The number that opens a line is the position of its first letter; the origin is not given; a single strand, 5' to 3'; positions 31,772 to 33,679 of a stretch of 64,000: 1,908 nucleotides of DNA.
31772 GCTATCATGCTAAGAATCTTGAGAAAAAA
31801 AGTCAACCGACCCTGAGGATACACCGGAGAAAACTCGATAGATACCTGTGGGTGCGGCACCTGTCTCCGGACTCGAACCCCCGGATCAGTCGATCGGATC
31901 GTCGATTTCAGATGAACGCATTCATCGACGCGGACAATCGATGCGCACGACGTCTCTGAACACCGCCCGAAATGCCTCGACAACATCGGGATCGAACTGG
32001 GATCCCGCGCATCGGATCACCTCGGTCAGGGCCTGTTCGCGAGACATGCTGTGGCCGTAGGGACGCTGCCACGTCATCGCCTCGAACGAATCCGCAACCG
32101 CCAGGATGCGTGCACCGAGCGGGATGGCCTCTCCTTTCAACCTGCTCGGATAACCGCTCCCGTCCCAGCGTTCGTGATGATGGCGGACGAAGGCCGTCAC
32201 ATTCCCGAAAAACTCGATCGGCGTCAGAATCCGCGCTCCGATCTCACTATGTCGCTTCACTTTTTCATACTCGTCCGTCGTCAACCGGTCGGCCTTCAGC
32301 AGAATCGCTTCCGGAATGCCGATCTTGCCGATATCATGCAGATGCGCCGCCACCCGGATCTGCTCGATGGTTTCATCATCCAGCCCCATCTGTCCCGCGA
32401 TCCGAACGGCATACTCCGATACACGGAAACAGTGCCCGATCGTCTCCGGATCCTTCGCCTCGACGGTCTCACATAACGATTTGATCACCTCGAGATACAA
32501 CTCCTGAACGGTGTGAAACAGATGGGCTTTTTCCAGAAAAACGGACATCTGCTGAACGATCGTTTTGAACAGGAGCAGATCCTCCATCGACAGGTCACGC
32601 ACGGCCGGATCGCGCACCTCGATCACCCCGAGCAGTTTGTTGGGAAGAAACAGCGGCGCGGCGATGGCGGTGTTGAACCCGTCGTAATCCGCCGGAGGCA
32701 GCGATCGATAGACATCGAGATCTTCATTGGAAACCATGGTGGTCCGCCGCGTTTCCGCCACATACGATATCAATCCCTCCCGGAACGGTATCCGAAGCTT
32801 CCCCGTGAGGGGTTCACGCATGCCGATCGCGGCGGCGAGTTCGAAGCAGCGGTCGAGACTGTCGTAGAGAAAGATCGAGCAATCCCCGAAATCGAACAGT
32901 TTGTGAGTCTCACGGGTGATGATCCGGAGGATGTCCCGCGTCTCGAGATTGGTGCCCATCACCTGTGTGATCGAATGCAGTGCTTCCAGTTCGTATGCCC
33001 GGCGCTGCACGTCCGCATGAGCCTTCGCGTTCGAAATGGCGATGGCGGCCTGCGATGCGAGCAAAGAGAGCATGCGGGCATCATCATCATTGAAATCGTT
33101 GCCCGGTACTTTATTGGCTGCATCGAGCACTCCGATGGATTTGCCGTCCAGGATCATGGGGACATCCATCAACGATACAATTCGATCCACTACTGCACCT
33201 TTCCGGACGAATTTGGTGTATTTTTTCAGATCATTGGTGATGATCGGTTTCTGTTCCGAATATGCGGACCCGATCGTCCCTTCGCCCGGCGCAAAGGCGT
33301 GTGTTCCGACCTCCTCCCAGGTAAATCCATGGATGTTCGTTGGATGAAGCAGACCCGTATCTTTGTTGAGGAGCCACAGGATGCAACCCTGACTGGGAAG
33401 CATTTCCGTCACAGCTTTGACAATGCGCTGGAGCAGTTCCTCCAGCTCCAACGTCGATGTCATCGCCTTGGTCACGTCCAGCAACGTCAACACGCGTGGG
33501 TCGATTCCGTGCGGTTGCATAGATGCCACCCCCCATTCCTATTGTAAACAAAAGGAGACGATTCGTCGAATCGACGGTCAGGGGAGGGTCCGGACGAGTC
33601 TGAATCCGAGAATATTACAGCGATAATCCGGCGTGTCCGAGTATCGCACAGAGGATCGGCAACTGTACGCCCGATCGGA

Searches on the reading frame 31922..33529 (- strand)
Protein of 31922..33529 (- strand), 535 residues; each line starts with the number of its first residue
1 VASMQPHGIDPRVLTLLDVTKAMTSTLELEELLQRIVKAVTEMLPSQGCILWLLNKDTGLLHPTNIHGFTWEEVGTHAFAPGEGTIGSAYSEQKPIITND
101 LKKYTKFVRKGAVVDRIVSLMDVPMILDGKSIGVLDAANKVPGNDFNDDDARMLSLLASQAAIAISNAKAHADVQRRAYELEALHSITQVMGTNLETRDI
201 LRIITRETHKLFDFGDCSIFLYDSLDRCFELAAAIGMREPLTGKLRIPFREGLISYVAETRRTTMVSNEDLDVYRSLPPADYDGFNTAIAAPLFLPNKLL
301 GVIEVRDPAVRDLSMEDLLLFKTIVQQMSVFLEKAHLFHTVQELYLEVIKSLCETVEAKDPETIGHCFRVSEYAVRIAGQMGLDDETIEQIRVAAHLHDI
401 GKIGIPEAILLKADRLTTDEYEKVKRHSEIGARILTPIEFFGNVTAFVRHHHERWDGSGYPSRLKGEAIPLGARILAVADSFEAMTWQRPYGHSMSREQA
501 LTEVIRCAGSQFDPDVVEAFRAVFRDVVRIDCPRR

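Call 8: search_protein_families(library=pfam, proteins=[window:31922-33529:-], max_evalue=0.001)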
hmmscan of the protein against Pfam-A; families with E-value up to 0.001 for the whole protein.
window:31922-33529:- (535 aa): 5 families
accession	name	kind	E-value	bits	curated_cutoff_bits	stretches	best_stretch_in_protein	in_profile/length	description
PF13487.12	HD_5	-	3.6e-45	154.2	27.2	1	354-516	5-170/170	HD domain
PF13185.12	GAF_2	-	3.2e-35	121.8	28.6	2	27-165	2-135/136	GAF domain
PF01590.32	GAF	-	1.2e-32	113.6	22.4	2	28-165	1-133/133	GAF domain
PF01966.28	HD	-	1.7e-24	86.8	22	1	364-485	2-116/116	HD domain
PF13492.12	GAF_3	-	1.1e-20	74.8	27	2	28-167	1-129/129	GAF domain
